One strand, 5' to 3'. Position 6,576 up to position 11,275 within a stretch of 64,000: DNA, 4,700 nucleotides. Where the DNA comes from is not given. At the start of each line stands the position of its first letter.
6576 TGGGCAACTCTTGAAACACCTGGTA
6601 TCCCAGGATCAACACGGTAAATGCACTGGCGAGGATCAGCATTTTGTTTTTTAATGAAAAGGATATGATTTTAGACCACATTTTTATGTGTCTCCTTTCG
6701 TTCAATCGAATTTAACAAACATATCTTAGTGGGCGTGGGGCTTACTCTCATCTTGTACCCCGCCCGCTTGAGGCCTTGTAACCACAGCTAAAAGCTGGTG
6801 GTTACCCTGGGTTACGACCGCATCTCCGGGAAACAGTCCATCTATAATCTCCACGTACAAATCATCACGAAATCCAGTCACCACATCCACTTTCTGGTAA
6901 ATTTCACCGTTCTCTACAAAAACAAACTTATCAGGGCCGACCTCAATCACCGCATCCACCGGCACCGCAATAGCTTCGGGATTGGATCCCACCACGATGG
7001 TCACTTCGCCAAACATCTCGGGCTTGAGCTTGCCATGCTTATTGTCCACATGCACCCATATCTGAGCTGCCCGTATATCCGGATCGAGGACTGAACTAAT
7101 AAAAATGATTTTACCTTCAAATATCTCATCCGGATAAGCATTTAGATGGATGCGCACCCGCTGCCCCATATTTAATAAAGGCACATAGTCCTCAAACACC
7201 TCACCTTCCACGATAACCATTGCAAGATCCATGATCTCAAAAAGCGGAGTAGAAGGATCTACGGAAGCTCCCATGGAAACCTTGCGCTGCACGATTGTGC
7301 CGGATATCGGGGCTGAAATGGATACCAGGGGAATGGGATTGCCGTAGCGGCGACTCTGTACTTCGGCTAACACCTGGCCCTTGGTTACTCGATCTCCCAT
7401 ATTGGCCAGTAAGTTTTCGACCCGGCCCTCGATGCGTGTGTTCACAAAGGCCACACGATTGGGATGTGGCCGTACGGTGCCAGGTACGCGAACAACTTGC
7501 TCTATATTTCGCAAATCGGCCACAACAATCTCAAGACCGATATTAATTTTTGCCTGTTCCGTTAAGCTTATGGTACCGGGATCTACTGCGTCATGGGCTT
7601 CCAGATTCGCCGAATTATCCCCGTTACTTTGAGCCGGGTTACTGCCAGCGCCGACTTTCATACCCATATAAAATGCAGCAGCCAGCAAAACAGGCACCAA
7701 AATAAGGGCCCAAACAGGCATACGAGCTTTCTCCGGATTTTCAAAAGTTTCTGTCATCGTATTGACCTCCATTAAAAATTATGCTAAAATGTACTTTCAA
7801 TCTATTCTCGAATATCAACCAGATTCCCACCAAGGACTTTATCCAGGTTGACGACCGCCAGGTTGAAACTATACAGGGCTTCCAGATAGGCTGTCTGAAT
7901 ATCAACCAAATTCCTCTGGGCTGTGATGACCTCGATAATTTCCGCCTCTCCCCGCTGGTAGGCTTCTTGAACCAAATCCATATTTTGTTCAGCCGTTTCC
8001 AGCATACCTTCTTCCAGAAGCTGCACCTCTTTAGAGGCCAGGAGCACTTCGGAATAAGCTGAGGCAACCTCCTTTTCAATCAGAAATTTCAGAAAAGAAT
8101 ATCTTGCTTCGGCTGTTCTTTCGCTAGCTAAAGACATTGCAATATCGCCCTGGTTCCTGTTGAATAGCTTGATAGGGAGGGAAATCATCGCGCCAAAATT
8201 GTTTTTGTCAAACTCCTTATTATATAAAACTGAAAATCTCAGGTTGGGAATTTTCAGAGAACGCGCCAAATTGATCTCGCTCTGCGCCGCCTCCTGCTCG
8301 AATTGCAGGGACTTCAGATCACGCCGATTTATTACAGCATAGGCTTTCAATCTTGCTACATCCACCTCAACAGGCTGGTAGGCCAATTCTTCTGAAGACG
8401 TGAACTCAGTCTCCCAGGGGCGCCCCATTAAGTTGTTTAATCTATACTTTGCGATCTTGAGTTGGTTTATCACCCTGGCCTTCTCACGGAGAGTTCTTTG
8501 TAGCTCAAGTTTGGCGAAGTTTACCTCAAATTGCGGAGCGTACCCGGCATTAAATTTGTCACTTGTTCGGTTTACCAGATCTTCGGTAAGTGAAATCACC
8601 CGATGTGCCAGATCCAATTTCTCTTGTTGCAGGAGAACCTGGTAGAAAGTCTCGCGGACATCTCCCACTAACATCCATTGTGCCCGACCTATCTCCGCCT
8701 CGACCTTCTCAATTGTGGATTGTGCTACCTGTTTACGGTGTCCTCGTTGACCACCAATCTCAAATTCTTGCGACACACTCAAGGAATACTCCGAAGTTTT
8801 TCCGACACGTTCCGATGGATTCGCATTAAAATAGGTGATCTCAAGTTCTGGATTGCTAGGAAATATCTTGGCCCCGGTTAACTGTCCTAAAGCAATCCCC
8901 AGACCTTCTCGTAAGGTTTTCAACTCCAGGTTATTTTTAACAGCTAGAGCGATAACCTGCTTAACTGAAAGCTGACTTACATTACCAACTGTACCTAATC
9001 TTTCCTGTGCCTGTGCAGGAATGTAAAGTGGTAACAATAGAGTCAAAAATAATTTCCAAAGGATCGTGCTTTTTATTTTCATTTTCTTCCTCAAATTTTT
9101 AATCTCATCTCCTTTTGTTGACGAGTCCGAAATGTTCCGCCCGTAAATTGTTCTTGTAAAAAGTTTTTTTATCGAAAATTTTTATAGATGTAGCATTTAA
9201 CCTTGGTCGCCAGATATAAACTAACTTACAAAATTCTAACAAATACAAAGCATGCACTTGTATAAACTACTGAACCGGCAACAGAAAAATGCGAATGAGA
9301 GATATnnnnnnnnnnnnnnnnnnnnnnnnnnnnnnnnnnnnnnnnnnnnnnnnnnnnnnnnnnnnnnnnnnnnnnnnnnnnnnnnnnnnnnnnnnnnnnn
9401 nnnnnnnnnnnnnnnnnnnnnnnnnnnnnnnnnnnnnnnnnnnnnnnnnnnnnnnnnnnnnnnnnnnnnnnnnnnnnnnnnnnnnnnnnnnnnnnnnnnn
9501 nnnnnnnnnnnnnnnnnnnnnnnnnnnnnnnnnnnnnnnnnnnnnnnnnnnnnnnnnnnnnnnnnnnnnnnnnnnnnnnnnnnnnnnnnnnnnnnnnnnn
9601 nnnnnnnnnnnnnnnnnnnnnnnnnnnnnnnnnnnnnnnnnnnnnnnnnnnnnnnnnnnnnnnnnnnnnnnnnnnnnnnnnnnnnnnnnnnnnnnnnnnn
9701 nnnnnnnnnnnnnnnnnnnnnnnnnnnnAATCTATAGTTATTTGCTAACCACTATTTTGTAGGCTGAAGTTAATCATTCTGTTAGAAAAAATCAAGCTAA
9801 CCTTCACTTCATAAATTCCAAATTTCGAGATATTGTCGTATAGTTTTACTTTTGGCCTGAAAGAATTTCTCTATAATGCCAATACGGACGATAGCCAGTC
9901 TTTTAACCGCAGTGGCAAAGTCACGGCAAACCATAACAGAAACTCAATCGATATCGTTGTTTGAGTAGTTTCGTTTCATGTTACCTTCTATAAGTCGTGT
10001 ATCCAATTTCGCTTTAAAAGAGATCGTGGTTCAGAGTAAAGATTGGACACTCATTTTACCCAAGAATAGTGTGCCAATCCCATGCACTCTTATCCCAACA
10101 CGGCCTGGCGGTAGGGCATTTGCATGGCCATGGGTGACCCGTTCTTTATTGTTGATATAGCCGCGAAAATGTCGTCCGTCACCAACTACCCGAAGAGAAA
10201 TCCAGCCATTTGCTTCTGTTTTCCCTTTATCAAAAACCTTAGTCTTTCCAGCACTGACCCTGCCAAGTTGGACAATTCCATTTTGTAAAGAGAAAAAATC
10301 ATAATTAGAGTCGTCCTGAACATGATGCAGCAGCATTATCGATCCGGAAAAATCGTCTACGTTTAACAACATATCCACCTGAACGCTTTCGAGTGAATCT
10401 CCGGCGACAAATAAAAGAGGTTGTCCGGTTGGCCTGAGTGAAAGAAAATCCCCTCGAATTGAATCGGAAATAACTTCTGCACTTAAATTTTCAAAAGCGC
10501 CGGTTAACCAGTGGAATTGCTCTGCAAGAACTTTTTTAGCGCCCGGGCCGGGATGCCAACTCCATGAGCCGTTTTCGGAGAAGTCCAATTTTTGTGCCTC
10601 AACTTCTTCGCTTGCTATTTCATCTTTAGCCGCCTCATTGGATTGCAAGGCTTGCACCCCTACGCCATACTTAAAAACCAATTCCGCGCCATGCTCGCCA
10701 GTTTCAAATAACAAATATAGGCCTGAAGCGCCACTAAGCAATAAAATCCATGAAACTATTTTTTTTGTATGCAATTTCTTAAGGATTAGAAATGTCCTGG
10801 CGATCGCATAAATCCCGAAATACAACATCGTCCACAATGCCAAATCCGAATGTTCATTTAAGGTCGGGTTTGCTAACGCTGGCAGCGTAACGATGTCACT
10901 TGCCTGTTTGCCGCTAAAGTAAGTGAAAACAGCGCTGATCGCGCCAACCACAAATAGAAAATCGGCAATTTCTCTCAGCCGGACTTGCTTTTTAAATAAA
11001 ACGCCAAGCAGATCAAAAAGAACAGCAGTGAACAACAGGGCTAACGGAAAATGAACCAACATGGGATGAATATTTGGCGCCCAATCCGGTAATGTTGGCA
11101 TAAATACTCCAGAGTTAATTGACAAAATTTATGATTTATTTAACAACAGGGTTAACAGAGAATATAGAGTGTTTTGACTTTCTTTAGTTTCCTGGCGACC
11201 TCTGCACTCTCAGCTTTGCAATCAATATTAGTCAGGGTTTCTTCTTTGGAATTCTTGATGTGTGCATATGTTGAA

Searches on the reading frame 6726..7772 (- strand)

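Call 36: search_protein_families(library=pfam, proteins=[window:6726-7772:-], max_evalue=0.00001)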
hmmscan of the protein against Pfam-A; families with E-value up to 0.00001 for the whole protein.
window:6726-7772:- (348 aa): 3 families
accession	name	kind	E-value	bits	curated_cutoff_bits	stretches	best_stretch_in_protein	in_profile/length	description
PF16576.10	HlyD_D23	-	1.2e-38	133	30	2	144-254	103-213/214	Barrel-sandwich domain of CusB or HlyD membrane-fusion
PF13437.12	HlyD_3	-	3.1e-18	66.9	22.2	1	152-251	2-105/106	HlyD family secretion protein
PF00364.28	Biotin_lipoyl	-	3.1e-06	27.4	22.1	0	116-180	15-73/73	Biotin-requiring enzyme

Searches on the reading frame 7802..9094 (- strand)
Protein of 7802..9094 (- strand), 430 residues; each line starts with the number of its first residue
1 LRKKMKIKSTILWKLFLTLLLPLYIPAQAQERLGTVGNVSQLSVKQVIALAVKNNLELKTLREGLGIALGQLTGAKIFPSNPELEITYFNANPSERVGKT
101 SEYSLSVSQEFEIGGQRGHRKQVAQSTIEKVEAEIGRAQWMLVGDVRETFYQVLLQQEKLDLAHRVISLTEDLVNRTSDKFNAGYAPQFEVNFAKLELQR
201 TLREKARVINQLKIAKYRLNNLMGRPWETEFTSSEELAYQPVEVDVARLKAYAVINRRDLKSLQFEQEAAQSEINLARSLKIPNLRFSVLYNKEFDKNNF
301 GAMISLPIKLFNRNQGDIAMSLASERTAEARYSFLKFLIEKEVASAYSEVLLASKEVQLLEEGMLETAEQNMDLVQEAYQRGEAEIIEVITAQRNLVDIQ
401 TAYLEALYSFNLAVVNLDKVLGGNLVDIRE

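Call 36: search_protein_families(library=pfam, proteins=[window:7802-9094:-], max_evalue=0.00001)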
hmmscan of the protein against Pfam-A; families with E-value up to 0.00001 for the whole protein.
window:7802-9094:- (430 aa): 1 family
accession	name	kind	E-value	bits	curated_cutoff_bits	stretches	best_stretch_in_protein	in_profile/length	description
PF02321.23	OEP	-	2.7e-47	161.5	22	2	249-422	4-187/187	Outer membrane efflux protein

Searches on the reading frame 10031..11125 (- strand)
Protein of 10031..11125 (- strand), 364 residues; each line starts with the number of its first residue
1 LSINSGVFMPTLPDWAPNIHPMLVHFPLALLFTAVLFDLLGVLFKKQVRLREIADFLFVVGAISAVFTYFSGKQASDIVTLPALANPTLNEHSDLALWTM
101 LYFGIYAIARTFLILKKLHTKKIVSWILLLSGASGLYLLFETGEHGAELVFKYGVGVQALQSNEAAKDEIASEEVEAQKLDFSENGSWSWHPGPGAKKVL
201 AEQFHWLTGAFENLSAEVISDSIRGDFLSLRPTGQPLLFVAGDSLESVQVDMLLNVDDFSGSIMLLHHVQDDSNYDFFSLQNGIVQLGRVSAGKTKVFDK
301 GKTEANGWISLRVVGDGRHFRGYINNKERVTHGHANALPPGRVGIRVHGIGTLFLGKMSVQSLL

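Call 36: search_protein_families(library=pfam, proteins=[window:10031-11125:-], max_evalue=0.00001)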
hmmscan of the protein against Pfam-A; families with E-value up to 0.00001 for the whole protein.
window:10031-11125:- (364 aa): 1 family
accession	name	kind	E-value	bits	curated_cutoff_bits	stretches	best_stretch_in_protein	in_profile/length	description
PF09990.14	DUF2231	-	1.6e-19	70.8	26.4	1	18-158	3-138/139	Predicted membrane protein (DUF2231)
